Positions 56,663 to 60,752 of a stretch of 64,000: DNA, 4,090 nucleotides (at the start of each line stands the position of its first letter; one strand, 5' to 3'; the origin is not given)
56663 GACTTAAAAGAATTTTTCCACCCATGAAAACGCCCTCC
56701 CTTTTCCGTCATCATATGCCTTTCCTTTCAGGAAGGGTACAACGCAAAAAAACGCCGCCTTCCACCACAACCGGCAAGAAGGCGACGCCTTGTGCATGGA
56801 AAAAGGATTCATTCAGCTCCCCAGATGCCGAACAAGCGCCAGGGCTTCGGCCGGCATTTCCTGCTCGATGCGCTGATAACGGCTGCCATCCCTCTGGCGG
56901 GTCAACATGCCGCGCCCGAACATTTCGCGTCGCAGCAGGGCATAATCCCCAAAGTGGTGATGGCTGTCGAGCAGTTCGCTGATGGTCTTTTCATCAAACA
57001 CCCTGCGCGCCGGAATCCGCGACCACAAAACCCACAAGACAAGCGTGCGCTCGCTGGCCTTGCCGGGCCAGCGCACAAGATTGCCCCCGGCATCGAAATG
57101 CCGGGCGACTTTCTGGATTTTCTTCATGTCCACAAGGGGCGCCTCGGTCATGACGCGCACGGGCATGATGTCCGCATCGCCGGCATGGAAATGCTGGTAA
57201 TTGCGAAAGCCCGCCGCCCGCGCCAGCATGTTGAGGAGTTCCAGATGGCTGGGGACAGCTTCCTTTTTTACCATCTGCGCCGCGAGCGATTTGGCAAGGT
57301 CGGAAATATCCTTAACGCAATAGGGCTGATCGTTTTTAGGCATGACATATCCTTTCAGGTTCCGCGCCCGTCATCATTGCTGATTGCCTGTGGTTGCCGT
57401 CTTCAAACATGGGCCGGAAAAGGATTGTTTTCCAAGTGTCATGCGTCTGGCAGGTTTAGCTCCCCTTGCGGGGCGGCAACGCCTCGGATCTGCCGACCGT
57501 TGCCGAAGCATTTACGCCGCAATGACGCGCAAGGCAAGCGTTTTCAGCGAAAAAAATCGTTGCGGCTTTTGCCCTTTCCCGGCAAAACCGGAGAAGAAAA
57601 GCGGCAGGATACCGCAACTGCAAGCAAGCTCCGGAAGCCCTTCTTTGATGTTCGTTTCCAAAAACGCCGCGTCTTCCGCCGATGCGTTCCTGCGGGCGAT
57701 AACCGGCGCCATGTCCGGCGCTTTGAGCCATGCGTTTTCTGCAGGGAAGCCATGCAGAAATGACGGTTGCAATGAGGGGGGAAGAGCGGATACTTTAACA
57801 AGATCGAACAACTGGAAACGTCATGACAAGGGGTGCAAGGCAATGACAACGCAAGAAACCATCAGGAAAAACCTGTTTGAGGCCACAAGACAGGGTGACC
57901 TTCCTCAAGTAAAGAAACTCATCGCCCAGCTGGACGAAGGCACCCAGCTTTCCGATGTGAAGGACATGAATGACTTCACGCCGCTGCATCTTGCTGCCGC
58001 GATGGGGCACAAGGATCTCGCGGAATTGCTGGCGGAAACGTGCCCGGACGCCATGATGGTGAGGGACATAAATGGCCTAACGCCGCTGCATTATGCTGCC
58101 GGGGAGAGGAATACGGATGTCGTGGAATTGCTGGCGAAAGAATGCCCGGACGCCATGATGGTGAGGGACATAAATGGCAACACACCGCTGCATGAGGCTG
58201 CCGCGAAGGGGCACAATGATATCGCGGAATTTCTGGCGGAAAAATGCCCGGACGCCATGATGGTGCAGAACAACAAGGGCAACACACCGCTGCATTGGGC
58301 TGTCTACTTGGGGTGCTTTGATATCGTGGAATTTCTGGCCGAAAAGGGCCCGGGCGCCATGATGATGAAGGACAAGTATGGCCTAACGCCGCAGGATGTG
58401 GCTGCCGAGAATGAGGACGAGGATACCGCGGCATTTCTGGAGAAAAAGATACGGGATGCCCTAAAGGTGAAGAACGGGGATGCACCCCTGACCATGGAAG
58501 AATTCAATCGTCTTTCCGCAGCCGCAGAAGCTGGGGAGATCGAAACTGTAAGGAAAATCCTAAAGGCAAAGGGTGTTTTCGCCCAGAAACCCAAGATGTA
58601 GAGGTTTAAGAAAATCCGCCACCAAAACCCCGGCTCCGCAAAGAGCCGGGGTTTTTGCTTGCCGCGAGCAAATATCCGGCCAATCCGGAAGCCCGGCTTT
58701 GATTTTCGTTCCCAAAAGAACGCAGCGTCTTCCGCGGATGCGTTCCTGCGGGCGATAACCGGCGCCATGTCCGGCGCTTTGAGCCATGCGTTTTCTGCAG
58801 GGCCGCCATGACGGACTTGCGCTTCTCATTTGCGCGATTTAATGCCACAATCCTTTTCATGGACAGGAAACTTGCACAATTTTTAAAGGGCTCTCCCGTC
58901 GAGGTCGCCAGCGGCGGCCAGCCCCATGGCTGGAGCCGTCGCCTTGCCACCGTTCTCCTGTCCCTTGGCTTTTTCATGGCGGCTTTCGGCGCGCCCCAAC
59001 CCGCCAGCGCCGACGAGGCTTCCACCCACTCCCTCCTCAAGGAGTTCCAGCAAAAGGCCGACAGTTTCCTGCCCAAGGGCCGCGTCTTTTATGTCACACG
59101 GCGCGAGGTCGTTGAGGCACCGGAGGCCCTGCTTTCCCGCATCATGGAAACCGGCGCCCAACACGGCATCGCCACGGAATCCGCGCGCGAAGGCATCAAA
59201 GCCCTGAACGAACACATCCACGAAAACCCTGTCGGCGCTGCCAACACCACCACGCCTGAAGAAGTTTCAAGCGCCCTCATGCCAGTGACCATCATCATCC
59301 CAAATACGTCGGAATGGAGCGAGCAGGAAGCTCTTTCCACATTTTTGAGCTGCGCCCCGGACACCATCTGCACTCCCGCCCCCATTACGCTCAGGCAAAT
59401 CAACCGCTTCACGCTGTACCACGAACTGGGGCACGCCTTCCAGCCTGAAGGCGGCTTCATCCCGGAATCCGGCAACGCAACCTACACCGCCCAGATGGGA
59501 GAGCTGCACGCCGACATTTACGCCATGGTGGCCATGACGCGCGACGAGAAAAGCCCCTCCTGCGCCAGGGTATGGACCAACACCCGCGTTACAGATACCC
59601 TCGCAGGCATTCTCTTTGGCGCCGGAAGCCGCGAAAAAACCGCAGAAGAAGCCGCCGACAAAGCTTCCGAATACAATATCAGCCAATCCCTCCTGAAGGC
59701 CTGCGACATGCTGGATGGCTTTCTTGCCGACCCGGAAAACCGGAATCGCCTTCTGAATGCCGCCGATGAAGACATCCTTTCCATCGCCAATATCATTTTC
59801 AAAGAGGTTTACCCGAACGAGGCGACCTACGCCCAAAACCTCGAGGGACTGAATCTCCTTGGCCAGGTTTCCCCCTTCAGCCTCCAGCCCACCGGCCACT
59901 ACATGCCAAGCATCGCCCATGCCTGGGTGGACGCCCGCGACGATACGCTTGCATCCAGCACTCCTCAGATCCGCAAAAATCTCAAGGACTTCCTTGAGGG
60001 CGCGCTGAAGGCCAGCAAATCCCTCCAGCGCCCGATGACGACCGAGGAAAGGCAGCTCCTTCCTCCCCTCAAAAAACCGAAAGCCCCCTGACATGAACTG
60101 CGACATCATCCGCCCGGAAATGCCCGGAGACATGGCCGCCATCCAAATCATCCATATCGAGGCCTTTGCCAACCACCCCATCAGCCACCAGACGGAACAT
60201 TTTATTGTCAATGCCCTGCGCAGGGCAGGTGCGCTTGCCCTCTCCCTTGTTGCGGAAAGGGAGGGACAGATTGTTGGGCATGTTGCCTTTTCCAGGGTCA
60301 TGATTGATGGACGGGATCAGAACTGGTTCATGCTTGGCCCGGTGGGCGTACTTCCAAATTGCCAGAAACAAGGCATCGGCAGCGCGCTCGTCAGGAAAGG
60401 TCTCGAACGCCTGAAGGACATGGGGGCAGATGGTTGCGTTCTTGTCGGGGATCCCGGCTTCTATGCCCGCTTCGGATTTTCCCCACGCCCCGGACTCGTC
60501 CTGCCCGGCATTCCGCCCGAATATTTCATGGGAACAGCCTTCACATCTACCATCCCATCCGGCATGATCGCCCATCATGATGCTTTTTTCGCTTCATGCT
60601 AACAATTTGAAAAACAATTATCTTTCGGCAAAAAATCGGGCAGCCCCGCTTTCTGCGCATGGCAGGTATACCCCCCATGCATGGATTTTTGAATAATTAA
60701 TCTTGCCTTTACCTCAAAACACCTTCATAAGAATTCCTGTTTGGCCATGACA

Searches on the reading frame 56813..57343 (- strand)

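Call 24: search_protein_families(library=pfam, proteins=[window:56813-57343:-], max_evalue=1)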
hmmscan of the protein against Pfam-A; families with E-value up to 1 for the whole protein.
window:56813-57343:- (176 aa): 3 families
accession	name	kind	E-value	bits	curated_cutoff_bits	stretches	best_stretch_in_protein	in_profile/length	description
PF09860.14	DUF2087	-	2.4e-22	79.3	22.4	1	89-158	2-69/69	Uncharacterized protein conserved in bacteria (DUF2087)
PF20066.5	Glyoxalase_8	-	0.0067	16.9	23.7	1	9-55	7-53/143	Glyoxalase superfamily protein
PF25319.1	HofO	-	0.031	14.8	27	1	84-112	9-37/71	HofO EspM-like domain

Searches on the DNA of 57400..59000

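Call 93: search_rna_families(source=window, start=57400, end=59000, threshold=evalue, max_evalue=1)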
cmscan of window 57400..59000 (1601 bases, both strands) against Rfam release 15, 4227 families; matches with E-value up to 1: 4.
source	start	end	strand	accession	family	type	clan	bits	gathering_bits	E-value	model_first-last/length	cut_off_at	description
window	57448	57499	-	RF02940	COG3860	Cis-reg;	-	58.8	42.5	3.8e-12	1-54/54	no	COG3860 RNA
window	58638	58707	+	RF01044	mir-345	Gene; miRNA;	-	21.6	65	0.11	1-91/91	no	mir-345 microRNA precursor family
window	58619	58672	-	RF02676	Esr41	Gene; sRNA;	-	20.8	102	0.44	1-74/74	no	Enterohemorrhagic E. coli sRNA 41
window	58625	58706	-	RF00624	P9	Gene;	-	19.1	43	0.34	1-74/74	no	Pseudomonas sRNA P9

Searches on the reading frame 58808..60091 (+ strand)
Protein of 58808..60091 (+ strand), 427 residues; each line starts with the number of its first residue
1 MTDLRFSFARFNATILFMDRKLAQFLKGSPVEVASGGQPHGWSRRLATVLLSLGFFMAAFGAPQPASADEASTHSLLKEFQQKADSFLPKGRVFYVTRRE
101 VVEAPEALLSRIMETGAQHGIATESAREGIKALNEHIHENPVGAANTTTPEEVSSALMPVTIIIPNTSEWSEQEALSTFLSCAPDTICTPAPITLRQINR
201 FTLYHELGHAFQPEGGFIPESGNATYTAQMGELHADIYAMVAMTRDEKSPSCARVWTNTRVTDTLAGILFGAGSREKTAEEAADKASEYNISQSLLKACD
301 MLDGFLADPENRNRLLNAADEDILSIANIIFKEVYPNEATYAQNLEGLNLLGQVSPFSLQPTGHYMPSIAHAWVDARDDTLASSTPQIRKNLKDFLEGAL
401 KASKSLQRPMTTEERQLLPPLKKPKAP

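Call 3: search_protein_families(library=pfam, proteins=[window:58808-60091:+], max_evalue=10)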
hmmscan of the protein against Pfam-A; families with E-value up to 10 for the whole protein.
window:58808-60091:+ (427 aa): 1 family
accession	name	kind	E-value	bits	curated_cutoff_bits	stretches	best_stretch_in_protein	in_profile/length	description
PF20349.3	DUF6644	-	0.22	12.1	27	1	9-60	34-85/155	Family of unknown function (DUF6644)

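Call 4: search_protein_families(library=ncbifam, proteins=[window:58808-60091:+], max_evalue=10)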
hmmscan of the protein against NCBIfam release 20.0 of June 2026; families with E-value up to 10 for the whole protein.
window:58808-60091:+ (427 aa): 0 families

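Call 7: search_solved_structures(query=window:58808-60088:+, max_evalue=10)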
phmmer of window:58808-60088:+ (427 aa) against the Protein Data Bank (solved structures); distinct sequences matched with E-value up to 10: 0.

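Call 80: search_protein_families(library=padloc, proteins=[window:58808-60091:+], max_evalue=1)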
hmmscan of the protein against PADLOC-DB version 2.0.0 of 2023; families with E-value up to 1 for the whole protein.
window:58808-60091:+ (427 aa): 1 family
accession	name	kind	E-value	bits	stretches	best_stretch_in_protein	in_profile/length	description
PDLC04141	capP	-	0.0023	15.5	1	192-239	60-108/242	capP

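Call 81: search_protein_families(library=phrogs, proteins=[window:58808-60091:+], max_evalue=1)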
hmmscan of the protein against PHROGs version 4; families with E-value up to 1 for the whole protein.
window:58808-60091:+ (427 aa): 2 families
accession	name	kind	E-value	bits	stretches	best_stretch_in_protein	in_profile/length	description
phrog_1914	-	unknown function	0.21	12.2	1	200-212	95-107/222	-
phrog_87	-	other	0.28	11.9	1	200-212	86-98/227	metallo-protease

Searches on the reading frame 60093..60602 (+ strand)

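Call 24: search_protein_families(library=pfam, proteins=[window:60093-60602:+], max_evalue=1)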
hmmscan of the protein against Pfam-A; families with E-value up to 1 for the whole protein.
window:60093-60602:+ (169 aa): 5 families
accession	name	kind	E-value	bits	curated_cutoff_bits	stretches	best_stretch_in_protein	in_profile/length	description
PF00583.31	Acetyltransf_1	-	6.9e-12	46.1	20.7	1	32-129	16-116/116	Acetyltransferase (GNAT) family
PF13508.13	Acetyltransf_7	-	4.5e-11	43.4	27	1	52-130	6-83/84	Acetyltransferase (GNAT) domain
PF13527.13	Acetyltransf_9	-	6.7e-10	39.5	25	1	13-131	9-126/127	Acetyltransferase (GNAT) domain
PF13673.13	Acetyltransf_10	-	0.00013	22.4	23.6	1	50-129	32-107/128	Acetyltransferase (GNAT) domain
PF14542.12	Acetyltransf_CG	-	0.2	12.2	30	1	58-111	9-57/80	GCN5-related N-acetyl-transferase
